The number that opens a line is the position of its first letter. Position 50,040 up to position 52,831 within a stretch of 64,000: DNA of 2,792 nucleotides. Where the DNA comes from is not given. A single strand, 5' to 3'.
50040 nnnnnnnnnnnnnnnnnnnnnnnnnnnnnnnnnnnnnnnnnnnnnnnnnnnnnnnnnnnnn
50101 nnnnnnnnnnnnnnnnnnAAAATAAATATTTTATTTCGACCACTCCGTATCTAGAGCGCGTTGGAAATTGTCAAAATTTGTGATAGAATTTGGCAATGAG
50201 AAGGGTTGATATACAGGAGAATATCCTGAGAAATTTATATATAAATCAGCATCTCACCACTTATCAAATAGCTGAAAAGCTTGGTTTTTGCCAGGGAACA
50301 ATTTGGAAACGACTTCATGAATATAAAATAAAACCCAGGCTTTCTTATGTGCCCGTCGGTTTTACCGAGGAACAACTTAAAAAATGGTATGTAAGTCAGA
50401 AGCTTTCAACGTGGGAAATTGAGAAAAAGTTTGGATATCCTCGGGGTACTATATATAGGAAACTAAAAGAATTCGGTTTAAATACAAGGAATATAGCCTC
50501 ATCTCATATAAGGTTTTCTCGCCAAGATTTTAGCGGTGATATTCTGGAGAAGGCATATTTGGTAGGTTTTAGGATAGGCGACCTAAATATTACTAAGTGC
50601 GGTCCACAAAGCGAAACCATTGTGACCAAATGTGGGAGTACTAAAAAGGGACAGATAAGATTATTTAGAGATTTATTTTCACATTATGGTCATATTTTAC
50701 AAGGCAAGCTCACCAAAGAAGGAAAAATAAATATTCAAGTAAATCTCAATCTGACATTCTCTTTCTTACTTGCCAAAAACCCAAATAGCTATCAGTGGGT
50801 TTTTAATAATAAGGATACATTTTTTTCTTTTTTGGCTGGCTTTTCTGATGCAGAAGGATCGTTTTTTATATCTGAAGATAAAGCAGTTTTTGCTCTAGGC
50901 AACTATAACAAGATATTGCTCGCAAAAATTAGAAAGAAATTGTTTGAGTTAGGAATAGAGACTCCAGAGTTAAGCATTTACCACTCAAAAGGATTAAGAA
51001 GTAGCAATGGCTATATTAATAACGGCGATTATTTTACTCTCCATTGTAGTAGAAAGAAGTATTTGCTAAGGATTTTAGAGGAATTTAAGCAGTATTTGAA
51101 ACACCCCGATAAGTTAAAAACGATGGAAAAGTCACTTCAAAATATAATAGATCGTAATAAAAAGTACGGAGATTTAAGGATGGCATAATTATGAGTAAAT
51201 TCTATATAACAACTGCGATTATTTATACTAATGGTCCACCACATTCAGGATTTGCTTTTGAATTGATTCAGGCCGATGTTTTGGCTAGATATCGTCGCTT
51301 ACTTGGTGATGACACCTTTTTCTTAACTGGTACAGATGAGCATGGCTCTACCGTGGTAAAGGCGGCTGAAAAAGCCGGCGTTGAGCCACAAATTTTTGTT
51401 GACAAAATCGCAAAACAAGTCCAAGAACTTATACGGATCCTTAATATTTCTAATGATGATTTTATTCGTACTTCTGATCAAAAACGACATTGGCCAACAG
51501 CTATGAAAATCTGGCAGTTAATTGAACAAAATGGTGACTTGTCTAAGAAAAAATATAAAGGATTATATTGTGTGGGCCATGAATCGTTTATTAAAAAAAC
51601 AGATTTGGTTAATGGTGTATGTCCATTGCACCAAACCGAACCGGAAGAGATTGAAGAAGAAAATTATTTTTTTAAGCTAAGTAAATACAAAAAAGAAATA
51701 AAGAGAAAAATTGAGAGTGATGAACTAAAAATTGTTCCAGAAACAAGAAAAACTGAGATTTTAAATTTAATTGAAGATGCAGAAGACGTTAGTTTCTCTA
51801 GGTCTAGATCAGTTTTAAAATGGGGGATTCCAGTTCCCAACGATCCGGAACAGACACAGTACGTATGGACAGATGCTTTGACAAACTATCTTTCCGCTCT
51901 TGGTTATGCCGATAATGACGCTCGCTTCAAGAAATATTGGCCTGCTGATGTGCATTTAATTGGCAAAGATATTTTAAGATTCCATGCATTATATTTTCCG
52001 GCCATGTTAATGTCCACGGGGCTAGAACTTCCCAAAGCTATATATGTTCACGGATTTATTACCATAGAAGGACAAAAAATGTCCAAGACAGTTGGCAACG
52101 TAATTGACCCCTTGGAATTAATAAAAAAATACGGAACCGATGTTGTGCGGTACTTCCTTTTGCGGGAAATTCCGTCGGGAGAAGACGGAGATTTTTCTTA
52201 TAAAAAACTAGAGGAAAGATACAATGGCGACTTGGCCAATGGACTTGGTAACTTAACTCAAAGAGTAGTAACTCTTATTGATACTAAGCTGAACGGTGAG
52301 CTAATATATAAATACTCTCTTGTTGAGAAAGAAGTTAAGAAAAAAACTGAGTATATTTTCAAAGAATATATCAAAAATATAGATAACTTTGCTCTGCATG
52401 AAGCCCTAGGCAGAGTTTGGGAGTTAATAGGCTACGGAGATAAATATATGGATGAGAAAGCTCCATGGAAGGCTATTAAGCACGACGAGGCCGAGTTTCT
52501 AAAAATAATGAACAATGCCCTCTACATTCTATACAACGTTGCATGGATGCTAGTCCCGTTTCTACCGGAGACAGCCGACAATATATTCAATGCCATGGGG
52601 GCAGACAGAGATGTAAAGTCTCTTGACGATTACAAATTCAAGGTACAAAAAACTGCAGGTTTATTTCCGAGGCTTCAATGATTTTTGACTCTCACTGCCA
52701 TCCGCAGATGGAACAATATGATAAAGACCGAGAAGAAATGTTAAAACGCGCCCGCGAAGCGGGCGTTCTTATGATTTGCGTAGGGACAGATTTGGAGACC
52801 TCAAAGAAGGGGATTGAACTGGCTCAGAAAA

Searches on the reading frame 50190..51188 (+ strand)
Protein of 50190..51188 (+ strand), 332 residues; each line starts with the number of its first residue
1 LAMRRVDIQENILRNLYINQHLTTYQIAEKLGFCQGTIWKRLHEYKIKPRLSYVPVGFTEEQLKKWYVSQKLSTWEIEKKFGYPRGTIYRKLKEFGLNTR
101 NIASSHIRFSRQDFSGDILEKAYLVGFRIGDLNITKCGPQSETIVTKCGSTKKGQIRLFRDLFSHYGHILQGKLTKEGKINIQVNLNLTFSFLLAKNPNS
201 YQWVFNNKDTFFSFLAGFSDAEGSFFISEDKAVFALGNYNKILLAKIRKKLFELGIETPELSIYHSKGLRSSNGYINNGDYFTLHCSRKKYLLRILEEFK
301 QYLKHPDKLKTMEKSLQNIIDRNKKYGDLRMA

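Call 3: search_protein_families(library=pfam, proteins=[window:50190-51188:+], max_evalue=1)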
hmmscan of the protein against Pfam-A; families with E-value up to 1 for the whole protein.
window:50190-51188:+ (332 aa): 14 families
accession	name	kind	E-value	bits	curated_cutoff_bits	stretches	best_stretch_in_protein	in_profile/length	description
PF18024.7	HTH_50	-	4.1e-06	26.8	27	1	17-47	19-49/50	Helix-turn-helix domain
PF13384.12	HTH_23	-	0.00018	21.6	24.6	1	20-46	16-42/50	Homeodomain-like domain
PF14528.11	LAGLIDADG_3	-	0.00025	21.7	22.5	1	213-298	5-80/82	LAGLIDADG-like domain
PF03683.19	UPF0175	-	0.0036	17.4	27.9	0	8-49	20-61/75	Uncharacterised protein family (UPF0175)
PF12728.13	HTH_17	-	0.021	15.5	27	0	22-57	2-31/51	Helix-turn-helix domain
PF08279.18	HTH_11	-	0.032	14.6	25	1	9-42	2-36/55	HTH domain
PF11224.13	DUF3023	-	0.033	14.5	22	1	245-319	28-100/129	Protein of unknown function (DUF3023)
PF05043.19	Mga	-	0.037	15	21.1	0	67-95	26-54/87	Mga helix-turn-helix domain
PF13518.12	HTH_28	-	0.038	14.5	25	0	66-95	8-36/52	Helix-turn-helix domain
PF00961.24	LAGLIDADG_1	-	0.043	15.2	23.1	1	215-308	1-91/102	LAGLIDADG endonuclease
PF07374.17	DUF1492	-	0.092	13.4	21.5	0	10-42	61-92/100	Protein of unknown function (DUF1492)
PF14493.12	HTH_40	-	0.13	13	27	0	15-52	7-44/89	Helix-turn-helix domain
PF13936.12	HTH_38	-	0.13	12.5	27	0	62-93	12-42/44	Helix-turn-helix domain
PF01498.24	HTH_Tnp_Tc3_2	-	0.18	12.6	31.5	0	12-50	4-47/72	Transposase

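Call 4: search_protein_families(library=ncbifam, proteins=[window:50190-51188:+], max_evalue=1)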
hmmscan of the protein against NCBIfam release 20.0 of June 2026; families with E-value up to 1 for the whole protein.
window:50190-51188:+ (332 aa): 4 families
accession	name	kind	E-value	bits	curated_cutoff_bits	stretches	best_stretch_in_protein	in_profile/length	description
TIGR04381.1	HTH_TypR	domain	9.9e-05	22.3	30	1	10-48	11-48/49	TyrR/PhhR family helix-turn-helix DNA-binding protein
NF048019.1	IS256_Zn_var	equivalog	0.0021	17.4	150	1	9-48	37-76/304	IS256 family transposase, variant Zn-binding type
TIGR02937.1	sigma70-ECF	superfamily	0.051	13.2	42.9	0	10-46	123-158/165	sigma-70 family RNA polymerase sigma factor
NF038291.1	rep_pAB02_ORF2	subfamily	0.23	11.8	85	1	71-94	2-25/172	plasmid replication DNA-binding protein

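Call 5: search_protein_families(library=padloc, proteins=[window:50190-51188:+], max_evalue=1)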
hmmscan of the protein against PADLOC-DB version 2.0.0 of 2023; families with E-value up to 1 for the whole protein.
window:50190-51188:+ (332 aa): 3 families
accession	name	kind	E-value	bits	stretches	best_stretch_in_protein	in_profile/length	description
PDLC04133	mad1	-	6.2e-07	27.6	2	21-67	5-51/60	mads_1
PDLC01858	CARF3--CARF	-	6.8e-05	20.9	1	66-95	152-181/204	-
PDLC03260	MTase_II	-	0.0019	15.2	1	7-48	104-146/349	Type II methyltransferase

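Call 80: search_solved_structures(query=window:50190-51188:+, max_evalue=1, show_alignments=1)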
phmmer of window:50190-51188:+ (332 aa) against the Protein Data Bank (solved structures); distinct sequences matched with E-value up to 1: 17.
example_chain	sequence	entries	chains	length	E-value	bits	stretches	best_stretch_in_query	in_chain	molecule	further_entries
7rcd_A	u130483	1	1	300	0.002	20.6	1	152-231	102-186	I-OnuI_e-hPD1-c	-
9pz7_A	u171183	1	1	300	0.0034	19.9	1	152-237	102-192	eI-OnuI_P456_TCA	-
9q7v_A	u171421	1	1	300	0.0048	19.4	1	151-237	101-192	eI-OnuI_P456_CCT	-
9q7w_A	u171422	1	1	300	0.007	18.9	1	151-237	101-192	eI-OnuI_P456_AGT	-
9xy5_A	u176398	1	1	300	0.0085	18.6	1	152-237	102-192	eI-OnuI_P456_AGT_2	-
9pzh_A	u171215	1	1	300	0.011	18.2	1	152-240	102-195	eI-OnuI_P456_GGC_2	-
7rce_A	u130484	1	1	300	0.019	17.4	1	151-229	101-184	I-OnuI_e-hPD1-d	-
9q7z_A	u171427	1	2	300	0.021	17.3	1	152-237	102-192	eI-OnuI_P456_CGG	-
7rcc_A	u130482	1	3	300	0.044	16.2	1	152-231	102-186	I-OnuI_e-hPD1-b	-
2lvs_A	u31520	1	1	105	0.053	16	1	19-98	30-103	Putative uncharacterized protein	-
6bda_A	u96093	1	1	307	0.055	15.9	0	179-239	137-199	Ribosomal protein 3/homing endonuclease-like protein fusion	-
6bdb_A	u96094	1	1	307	0.097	15.1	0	200-239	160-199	Ribosomal protein 3/homing endonuclease-like protein fusion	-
3qqy_A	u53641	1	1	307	0.1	15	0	200-239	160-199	Ribosomal protein 3/homing endonuclease-like protein fusion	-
6bd0_A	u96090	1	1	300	0.11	14.9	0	200-239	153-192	Ribosomal protein 3/homing endonuclease-like protein fusion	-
6uwk_A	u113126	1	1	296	0.12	14.8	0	202-244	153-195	I-OnuI-e-Therm-hChr11v3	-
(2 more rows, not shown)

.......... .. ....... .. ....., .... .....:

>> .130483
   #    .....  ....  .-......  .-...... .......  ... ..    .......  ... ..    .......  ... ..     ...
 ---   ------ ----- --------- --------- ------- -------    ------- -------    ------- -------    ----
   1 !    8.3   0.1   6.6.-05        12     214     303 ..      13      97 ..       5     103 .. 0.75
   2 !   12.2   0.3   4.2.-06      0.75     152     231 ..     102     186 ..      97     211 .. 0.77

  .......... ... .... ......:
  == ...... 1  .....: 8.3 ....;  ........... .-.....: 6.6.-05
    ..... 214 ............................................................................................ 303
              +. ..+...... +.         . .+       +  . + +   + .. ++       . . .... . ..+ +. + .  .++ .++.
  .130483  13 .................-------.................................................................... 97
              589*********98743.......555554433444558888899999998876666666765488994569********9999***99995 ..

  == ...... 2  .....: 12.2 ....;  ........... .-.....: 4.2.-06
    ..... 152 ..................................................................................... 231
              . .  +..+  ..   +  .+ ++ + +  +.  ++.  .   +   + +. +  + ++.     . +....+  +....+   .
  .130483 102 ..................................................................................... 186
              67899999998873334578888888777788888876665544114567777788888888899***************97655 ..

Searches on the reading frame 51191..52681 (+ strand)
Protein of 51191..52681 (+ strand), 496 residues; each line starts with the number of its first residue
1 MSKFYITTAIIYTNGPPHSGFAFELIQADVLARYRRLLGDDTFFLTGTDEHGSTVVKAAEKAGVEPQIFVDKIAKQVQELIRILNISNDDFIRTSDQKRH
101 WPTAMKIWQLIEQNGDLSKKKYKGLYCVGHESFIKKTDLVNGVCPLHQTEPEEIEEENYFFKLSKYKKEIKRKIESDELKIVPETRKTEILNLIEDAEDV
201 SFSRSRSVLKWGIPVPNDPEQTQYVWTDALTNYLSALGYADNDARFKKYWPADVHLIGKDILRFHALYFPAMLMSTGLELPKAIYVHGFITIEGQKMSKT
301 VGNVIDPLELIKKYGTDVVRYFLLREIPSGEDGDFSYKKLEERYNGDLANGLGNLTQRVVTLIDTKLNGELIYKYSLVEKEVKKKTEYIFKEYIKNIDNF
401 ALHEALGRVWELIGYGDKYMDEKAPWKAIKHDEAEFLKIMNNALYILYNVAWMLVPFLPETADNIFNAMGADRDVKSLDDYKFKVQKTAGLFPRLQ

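Call 3: search_protein_families(library=pfam, proteins=[window:51191-52681:+], max_evalue=1)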
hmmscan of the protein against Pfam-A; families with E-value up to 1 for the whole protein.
window:51191-52681:+ (496 aa): 6 families
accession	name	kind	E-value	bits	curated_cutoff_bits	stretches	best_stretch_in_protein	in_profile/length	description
PF09334.17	tRNA-synt_1g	-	5.9e-102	341.8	20.1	2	136-359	161-390/391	tRNA synthetases class I (M)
PF00133.28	tRNA-synt_1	-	2e-32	112.9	22.7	2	225-332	301-410/414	tRNA synthetases class I (I, L, M and V)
PF01406.26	tRNA-synt_1e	-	7.2e-11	42.4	27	2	253-325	209-282/301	tRNA synthetases class I (C) catalytic domain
PF19303.5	Anticodon_3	-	1.5e-09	38.3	23.5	1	379-474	11-106/152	Anticodon binding domain of methionyl tRNA ligase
PF08264.19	Anticodon_1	-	1.2e-05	25.7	25.1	1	381-475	3-99/148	Anticodon-binding domain of tRNA ligase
PF01921.24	tRNA-synt_1f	-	0.006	16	27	1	287-330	272-316/360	tRNA synthetases class I (K)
